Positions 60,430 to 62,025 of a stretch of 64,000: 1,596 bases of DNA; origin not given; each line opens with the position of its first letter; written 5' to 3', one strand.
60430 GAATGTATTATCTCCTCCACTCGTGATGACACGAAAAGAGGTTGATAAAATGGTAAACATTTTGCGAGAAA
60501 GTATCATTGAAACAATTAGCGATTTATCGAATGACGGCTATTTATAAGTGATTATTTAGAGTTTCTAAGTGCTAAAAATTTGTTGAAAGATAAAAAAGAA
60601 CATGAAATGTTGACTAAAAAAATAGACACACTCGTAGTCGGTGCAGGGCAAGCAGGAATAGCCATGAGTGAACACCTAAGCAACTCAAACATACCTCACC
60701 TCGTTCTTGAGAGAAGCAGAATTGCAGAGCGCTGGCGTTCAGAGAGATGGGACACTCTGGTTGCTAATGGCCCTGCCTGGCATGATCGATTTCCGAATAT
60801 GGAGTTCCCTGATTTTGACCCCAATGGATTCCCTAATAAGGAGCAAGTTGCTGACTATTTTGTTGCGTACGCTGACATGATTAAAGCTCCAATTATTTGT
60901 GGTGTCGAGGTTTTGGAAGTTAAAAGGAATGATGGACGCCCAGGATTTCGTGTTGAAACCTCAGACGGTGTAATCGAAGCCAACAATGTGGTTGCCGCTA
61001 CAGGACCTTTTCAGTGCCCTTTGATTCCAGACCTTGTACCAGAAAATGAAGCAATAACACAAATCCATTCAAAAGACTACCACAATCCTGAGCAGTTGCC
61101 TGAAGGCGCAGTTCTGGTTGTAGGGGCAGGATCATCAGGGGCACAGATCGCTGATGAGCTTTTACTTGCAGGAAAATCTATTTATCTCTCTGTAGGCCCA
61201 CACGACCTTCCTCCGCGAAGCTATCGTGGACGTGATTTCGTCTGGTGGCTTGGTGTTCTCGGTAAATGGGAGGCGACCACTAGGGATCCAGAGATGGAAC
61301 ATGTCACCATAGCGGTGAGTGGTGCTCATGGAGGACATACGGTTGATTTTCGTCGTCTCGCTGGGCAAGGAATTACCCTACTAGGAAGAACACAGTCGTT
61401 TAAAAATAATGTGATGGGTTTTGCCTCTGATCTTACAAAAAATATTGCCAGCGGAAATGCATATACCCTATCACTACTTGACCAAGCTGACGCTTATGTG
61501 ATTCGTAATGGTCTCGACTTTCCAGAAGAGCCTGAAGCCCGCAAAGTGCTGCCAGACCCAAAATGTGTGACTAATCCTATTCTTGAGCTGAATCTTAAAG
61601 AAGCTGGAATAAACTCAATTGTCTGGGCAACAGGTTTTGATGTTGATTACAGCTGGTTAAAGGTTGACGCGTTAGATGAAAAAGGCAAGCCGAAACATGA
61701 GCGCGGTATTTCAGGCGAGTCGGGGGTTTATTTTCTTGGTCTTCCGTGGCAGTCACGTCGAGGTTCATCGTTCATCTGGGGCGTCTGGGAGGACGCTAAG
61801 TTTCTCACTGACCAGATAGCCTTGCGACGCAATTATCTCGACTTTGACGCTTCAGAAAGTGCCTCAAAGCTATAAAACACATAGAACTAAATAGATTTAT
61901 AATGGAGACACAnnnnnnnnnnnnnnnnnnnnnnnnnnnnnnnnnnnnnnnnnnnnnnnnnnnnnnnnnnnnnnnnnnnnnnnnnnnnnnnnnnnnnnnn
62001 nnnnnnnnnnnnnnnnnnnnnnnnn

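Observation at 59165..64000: Consolidated hin-like operon: probable histamine/imidazole-4-acetate catabolism in a marine streamlined bacterium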

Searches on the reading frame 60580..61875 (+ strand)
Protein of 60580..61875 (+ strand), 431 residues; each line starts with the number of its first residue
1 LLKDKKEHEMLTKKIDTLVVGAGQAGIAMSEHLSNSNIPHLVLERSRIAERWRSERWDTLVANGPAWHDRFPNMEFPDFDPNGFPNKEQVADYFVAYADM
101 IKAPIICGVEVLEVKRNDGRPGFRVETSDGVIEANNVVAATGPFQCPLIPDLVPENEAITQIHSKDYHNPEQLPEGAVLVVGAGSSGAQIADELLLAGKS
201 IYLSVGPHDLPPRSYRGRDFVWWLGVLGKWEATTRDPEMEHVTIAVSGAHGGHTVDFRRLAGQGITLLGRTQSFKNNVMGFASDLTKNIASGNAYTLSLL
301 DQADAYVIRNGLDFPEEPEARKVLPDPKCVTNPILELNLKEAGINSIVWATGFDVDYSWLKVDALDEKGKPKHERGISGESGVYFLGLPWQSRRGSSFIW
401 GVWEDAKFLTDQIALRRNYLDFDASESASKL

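Call 6: search_protein_families(library=pfam, proteins=[window:60580-61875:+])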
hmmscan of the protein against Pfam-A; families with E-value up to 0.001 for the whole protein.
window:60580-61875:+ (431 aa): 7 families
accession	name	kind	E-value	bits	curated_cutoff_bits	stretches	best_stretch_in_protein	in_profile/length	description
PF13738.12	Pyr_redox_3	-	6.4e-26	91.7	30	1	18-204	1-193/305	Pyridine nucleotide-disulphide oxidoreductase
PF13434.12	Lys_Orn_oxgnase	-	1.7e-09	37.7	21.3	1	90-199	97-212/339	L-lysine 6-monooxygenase/L-ornithine 5-monooxygenase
PF07992.20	Pyr_redox_2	-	1.5e-07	31.6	26.1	1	16-203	2-170/291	Pyridine nucleotide-disulphide oxidoreductase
PF00743.25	FMO-like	-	5.2e-07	28.9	22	1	59-204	56-212/532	Flavin-binding monooxygenase-like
PF01266.30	DAO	-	1.3e-06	28.6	27.9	0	87-152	148-217/353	FAD dependent oxidoreductase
PF13454.12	NAD_binding_9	-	5.7e-05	23.6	21.8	0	75-143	80-154/155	FAD-NAD(P)-binding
PF01494.25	FAD_binding_3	-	0.00015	21.5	22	0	15-47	2-34/349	FAD binding domain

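Call 7: search_protein_families(library=ncbifam, proteins=[window:60580-61875:+])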
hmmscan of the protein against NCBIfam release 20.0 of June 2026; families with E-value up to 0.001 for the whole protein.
window:60580-61875:+ (431 aa): 7 families
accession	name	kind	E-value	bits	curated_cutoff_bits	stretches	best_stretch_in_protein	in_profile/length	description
TIGR04046.1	MSMEG_0569_nitr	hypoth_equivalog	1e-106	357.3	498.35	1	17-413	3-400/400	MSMEG_0569 family flavin-dependent oxidoreductase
NF040505.1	ArsO_flavin_mono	equivalog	4.7e-35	121.6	425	1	16-203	2-188/346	ArsO family NAD(P)H-dependent flavin-containing monooxygenase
TIGR04018.1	Bthiol_YpdA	hypoth_equivalog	1.3e-11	43.9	339.9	1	16-201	1-178/316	YpdA family putative bacillithiol disulfide reductase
NF008425.0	PRK11259.1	equivalog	9e-06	24.9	257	0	70-152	126-212/377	N-methyl-L-tryptophan oxidase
TIGR02032.1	GG-red-SF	subfamily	0.00012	21.9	158.8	0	16-48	2-34/297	geranylgeranyl reductase family protein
NF006593.0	PRK09126.1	equivalog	0.00024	20.1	420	0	13-48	3-38/393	5-demethoxyubiquinol-8 5-hydroxylase UbiM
TIGR04542.1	GMC_mycofac_2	equivalog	0.0006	19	400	0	16-46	1-32/425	mycofactocin system GMC family oxidoreductase MftG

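Call 13: find_homologous_proteins(query=window:60580-61875:+, max_evalue=1e-20)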
Query window:60580-61875:+ (431 aa): 8000 proteins with E <= 1e-20 among 8000 candidates; the best 120 are listed.
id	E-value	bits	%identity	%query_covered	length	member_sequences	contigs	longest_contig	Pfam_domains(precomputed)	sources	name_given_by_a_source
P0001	5.1e-293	989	98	100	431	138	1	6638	PF01266.31,PF13434.13,PF00743.26,PF07992.21,PF13738.13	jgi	-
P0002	4.0e-271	917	92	98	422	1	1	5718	PF01266.31,PF13434.13,PF00743.26,PF07992.21,PF13738.13,PF13454.13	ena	-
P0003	6.6e-271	917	92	98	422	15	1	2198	PF01266.31,PF13434.13,PF00743.26,PF07992.21,PF13738.13,PF13454.13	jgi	-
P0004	4.2e-270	914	92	98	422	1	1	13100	PF01266.31,PF13434.13,PF00743.26,PF07992.21,PF13738.13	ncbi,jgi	-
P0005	1.1e-269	913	92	98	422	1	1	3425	PF01266.31,PF13434.13,PF00743.26,PF07992.21,PF13738.13,PF13454.13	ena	-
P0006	1.5e-269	912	92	98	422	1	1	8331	PF01266.31,PF13434.13,PF00743.26,PF07992.21,PF13738.13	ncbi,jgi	jgi:putative flavoprotein involved in K+ transport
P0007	4.7e-269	910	92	98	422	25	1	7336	PF01266.31,PF13434.13,PF00743.26,PF07992.21,PF13738.13,PF13454.13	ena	-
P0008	9.8e-269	909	92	98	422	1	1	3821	PF01266.31,PF13434.13,PF00743.26,PF07992.21,PF13738.13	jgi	-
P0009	9.3e-268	906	92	98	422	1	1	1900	PF01266.31,PF13434.13,PF00743.26,PF07992.21,PF13738.13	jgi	jgi:putative flavoprotein involved in K+ transport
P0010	1.7e-267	905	91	98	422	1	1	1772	PF01266.31,PF13434.13,PF00743.26,PF07992.21,PF13738.13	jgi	-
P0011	4.5e-267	904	91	98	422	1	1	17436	PF01266.31,PF13434.13,PF00743.26,PF07992.21,PF13738.13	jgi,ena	jgi:putative flavoprotein involved in K+ transport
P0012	7.3e-267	903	91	98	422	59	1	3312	PF01266.31,PF13434.13,PF00743.26,PF07992.21,PF13738.13,PF13454.13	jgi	-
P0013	8.6e-267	903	91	98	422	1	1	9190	PF01266.31,PF13434.13,PF00743.26,PF07992.21,PF13738.13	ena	-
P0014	1.3e-266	902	91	98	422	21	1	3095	PF01266.31,PF13434.13,PF00743.26,PF07992.21,PF13738.13,PF13454.13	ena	-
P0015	7.6e-265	897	91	98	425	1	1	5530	PF01266.31,PF13434.13,PF00743.26,PF07992.21,PF13738.13,PF13454.13,PF01494.26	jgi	jgi:putative flavoprotein involved in K+ transport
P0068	2.6e-241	819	83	98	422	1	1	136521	PF01266.31,PF13434.13,PF00743.26,PF07992.21,PF13738.13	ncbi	-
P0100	2.4e-239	813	83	97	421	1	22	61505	PF01266.31,PF13434.13,PF00743.26,PF07992.21,PF13738.13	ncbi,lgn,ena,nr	ncbi:NAD(P)/FAD-dependent oxidoreductase [Candidatus Thioglobus sp.]|nr:NAD(P)/FAD-dependent oxidore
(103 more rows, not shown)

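Call 15: search_solved_structures(query=window:60607-61875:+, max_evalue=0.00001)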
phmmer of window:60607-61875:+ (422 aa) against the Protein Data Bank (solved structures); distinct sequences matched with E-value up to 0.00001: 9.
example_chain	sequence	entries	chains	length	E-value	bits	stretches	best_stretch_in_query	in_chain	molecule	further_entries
4usr_A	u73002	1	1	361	1.3e-18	70.2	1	6-223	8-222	MONOOXYGENASE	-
4usq_A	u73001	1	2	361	8.8e-15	57.6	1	5-231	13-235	PYRIDINE NUCLEOTIDE-DISULFIDE OXIDOREDUCTASE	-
4a9w_A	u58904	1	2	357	7.8e-13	51.2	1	5-194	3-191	MONOOXYGENASE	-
4c5o_A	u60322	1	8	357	8.6e-13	51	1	5-193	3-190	FLAVIN MONOOXYGENASE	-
8acs_A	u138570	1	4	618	1.9e-11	46.6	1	9-192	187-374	FAD-dependent oxidoreductase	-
8z12_A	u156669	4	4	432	9.4e-08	34.4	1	9-203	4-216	Flavin-dependent monooxygenase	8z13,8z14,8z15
8z17_A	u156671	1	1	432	9.5e-08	34.4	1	9-203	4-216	Flavin-dependent monooxygenase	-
5nmw_A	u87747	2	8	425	1.1e-07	34.2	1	10-195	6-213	Flavin-containing monooxygenase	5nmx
8z16_A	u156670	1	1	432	4.8e-07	32.1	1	9-203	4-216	Flavin-dependent monooxygenase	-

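Call 20: search_dna_similar(query=window:60607-61875:+, collection=plasmids, mode=protein, max_evalue=1e-30, max_rows=40)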
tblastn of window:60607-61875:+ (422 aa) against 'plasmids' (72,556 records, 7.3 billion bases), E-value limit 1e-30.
Records with a match: 743; places in all: 769; records where one place covers at least 80% of the query: 740.
Best place of each record, by identity: 60-80% 109; <60% 634.
By first word of the organism name: Klebsiella 477; Escherichia 37; Acetobacter 28; Agrobacterium 28; Acinetobacter 17; Pantoea 15; Rhizobium 12; Leisingera 12; Paraburkholderia 11; Burkholderia 10; and 44 more.
By predicted mobility (MOB-suite, as given by PLSDB): non-mobilizable 488; conjugative 179; mobilizable 76.
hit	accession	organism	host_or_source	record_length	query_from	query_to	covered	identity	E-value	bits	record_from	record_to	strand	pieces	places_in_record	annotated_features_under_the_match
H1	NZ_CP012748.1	Paraburkholderia caribensis MBA4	soil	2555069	3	421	99%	69.5%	0e+0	566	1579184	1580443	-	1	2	none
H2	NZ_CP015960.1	Paraburkholderia caribensis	Mimosa,single cell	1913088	3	421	99%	69.3%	1e-179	562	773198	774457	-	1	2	none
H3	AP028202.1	Paraburkholderia largidicola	Physopelta gutta,midgut,Midgut crypts ...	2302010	3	421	99%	68.8%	5e-179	561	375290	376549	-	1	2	NAD(P)/FAD-dependent oxidoreductase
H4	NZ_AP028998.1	Paraburkholderia sp. 22B1P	-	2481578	3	421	99%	68.8%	9e-179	560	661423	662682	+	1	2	none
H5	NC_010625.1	Paraburkholderia phymatum STM815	-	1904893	3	421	99%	68.6%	0e+0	580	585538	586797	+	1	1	record has no annotation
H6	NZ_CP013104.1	Paraburkholderia caribensis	-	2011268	3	421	99%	68.6%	1e-178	560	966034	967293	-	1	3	none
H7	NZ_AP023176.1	Paraburkholderia largidicola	Physopelta gutta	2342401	3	421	99%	68.6%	4e-178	558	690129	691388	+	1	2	none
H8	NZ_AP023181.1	Paraburkholderia sp. PGU19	Physopelta gutta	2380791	6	421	99%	69.1%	7e-179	560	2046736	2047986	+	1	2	none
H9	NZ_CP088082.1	Ideonella dechloratans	Cell culture,Activated sludge, ...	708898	5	422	99%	68.5%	0e+0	571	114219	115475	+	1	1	NAD(P)/FAD-dependent oxidoreductase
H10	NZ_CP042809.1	Acetobacter oryzoeni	vinegar,vinegar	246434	1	416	99%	68.5%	0e+0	573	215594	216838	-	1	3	NAD(P)/FAD-dependent oxidoreductase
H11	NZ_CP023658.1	Acetobacter pomorum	Drosophila melanogaster Oregon-R ...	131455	1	416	99%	68.3%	0e+0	572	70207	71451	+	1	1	NAD(P)/FAD-dependent oxidoreductase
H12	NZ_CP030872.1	Acetobacter sp. JWB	Drosophila melanogaster,mono bacterial ...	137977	1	416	99%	68.3%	0e+0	572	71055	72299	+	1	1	NAD(P)/FAD-dependent oxidoreductase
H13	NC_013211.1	Acetobacter pasteurianus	-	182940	1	416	99%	68.3%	0e+0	572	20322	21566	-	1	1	NAD(P)/FAD-dependent oxidoreductase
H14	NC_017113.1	Acetobacter pasteurianus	-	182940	1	416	99%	68.3%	0e+0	572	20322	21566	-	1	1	NAD(P)/FAD-dependent oxidoreductase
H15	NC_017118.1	Acetobacter pasteurianus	-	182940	1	416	99%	68.3%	0e+0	572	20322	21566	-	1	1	NAD(P)/FAD-dependent oxidoreductase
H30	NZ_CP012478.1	Arthrobacter sp. ERGS1:01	single,stream water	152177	1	411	97%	68.1%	4e-180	564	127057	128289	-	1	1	NAD(P)/FAD-dependent oxidoreductase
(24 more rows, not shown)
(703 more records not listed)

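Call 21: get_annotated_region(hit=H13, flank=9000)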
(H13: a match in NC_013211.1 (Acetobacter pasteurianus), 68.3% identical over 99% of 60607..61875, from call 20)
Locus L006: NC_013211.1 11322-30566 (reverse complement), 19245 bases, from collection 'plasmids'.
description: Acetobacter pasteurianus IFO 3283-01 plasmid pAPA01-020, complete sequence
organism: Acetobacter pasteurianus (NCBI taxid 634452)
taxonomy: Bacteria; Pseudomonadota; Alphaproteobacteria; Rhodospirillales; Acetobacteraceae; Acetobacter; Acetobacter pasteurianus
host: -; source: -; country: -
typing (MOB-suite, as given by PLSDB): conjugative; replicon rep_cluster_1288; relaxase MOBP; mating-pair formation MPF_I
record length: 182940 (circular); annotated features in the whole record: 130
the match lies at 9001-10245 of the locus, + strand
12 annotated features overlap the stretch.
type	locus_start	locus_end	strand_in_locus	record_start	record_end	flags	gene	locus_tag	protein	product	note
CDS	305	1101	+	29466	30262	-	-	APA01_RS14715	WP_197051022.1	IS5 family transposase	-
CDS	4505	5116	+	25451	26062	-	-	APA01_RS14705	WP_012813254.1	ANTAR domain-containing protein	-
CDS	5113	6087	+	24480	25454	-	-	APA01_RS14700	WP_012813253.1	ABC transporter substrate-binding protein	-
CDS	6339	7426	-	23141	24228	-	-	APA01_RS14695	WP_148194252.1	IS3 family transposase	-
CDS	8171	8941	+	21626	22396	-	-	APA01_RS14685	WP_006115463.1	DUF1028 domain-containing protein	-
CDS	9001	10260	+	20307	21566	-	-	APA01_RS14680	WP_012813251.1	NAD(P)/FAD-dependent oxidoreductase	-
CDS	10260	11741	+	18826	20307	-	-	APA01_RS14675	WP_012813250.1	aldehyde dehydrogenase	-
CDS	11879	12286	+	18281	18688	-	-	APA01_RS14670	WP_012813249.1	Rid family hydrolase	-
CDS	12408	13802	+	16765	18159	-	-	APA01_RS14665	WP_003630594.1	cytosine permease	GO:0055085 - transmembrane transport [Evidence IEA]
CDS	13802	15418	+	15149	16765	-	-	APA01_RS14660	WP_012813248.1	GMC family oxidoreductase N-terminal domain-containing protein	-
CDS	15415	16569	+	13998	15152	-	argE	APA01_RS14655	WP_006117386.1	acetylornithine deacetylase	GO:0006526 - arginine biosynthetic process [Evidence IEA]; GO:0006592 - ornithine biosynthetic process [Evidence IEA]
CDS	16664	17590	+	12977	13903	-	-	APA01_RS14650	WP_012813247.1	LysR family transcriptional regulator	-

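Call 22: get_annotated_region(hit=H30, flank=9000)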
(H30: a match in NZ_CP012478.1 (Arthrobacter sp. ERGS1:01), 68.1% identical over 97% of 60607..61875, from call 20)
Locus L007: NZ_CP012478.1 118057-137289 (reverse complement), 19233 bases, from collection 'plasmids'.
description: Arthrobacter sp. ERGS1:01 isolate water plasmid unnamed1, complete sequence
organism: Arthrobacter sp. ERGS1:01 (NCBI taxid 1704044)
taxonomy: Bacteria; Actinomycetota; Actinomycetes; Micrococcales; Micrococcaceae; Arthrobacter; Arthrobacter sp. ERGS1:01
host: -; source: single,stream water; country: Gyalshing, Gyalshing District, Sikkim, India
typing (MOB-suite, as given by PLSDB): non-mobilizable
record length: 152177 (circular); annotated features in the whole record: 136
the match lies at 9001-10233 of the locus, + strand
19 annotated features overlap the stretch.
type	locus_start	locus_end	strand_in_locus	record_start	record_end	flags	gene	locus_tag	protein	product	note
CDS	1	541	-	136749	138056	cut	-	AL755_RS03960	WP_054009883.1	ISL3 family transposase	-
CDS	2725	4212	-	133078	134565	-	-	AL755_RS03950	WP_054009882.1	aldehyde dehydrogenase family protein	-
CDS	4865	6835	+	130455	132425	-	-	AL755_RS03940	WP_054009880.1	primary-amine oxidase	-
CDS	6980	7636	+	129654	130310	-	-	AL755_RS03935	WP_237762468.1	TetR/AcrR family transcriptional regulator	GO:0006355 - regulation of DNA-templated transcription [Evidence IEA]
CDS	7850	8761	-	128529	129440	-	-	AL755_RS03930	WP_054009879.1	LysR substrate-binding domain-containing protein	-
CDS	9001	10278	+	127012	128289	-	-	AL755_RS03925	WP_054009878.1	NAD(P)/FAD-dependent oxidoreductase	-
CDS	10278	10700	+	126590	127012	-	-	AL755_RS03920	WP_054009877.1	RidA family protein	-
CDS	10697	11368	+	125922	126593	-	-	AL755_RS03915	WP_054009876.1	DUF1028 domain-containing protein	-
CDS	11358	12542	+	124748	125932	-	-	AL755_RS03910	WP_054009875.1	M20 family metallopeptidase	-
CDS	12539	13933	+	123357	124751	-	-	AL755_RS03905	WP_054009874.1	aspartate ammonia-lyase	-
CDS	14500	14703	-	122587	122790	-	-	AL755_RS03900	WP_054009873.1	cold-shock protein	-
CDS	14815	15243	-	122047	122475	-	-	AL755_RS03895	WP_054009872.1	hypothetical protein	-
CDS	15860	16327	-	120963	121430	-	-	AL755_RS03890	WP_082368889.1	hypothetical protein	-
CDS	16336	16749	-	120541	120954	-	-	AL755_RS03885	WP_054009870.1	hypothetical protein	-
CDS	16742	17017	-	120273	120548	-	-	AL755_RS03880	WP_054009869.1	hypothetical protein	-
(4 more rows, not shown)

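Call 28: search_protein_representatives(protein=window:60607-61875:+)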
Query: 422 residues. Proteins with E-value up to 0.001 (for the whole library): 10457; up to 1e-10: 5027; up to 1e-30: 1024. The best 150 are listed.
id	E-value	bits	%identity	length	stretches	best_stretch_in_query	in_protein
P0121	4.4e-176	602.3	63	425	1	2-418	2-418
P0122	1.1e-138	479.1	63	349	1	3-343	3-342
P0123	6.6e-138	476.5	78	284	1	1-265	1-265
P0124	1.1e-122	426.4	53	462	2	5-265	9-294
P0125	7.3e-117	407.2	63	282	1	143-414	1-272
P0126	2.2e-103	362.8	44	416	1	3-405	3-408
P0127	4.2e-99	348.7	43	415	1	3-407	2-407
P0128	3.9e-94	332.3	42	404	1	2-404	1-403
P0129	4.8e-91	322.1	42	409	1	7-406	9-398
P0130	5.4e-91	321.9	49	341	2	4-225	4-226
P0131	1.0e-89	317.7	40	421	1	4-408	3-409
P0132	1.2e-89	317.5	42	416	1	4-408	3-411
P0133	1.8e-89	316.9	62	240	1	91-328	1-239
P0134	4.4e-89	315.6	55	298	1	129-414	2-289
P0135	2.7e-88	313.1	43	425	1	6-407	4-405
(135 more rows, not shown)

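Call 29: list_cluster_members(proteins=[P0121, P0124, P0126, P0127, P0128, P0129, P0131])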
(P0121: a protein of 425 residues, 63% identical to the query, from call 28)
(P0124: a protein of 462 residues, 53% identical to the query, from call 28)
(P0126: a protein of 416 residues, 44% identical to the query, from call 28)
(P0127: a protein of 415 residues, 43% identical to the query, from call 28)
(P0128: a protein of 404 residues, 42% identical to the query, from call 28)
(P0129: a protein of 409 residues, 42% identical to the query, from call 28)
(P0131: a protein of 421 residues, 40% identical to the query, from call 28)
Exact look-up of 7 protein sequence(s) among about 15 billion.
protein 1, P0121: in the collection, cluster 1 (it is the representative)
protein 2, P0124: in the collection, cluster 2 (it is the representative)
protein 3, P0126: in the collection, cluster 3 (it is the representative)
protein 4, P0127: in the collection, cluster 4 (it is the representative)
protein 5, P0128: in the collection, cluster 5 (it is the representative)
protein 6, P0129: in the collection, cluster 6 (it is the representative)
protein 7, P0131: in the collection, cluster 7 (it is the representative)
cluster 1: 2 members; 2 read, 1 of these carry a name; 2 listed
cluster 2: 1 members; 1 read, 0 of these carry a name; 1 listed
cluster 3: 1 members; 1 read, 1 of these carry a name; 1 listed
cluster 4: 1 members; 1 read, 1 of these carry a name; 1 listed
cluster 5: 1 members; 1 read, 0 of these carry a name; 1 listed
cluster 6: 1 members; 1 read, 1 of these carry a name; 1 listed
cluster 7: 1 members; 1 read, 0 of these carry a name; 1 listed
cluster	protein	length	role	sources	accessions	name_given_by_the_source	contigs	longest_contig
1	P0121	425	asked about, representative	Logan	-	-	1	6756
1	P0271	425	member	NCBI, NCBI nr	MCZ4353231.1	NAD(P)/FAD-dependent oxidoreductase [Roseovarius aestuarii]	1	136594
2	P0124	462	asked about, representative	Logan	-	-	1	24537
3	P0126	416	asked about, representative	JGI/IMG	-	putative flavoprotein involved in K+ transport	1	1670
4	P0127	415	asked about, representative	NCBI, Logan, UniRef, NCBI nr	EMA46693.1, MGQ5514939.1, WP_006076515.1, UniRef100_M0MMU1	flavin-containing monooxygenase [Halococcus saccharolyticus] | FAD dependent oxidoreductase n=1 Tax=Halococcus saccharolyticus DSM 5350 TaxID=1227455 ... | NAD(P)/FAD-dependent oxidoreductase [Halococcus saccharolyticus]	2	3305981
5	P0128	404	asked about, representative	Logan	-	-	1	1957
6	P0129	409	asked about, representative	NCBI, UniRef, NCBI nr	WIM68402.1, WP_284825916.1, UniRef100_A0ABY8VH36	NAD(P)/FAD-dependent oxidoreductase [Corynebacterium breve] | NAD(P)/FAD-dependent oxidoreductase n=1 Tax=Corynebacterium breve TaxID=3049799 ...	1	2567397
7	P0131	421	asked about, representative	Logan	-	-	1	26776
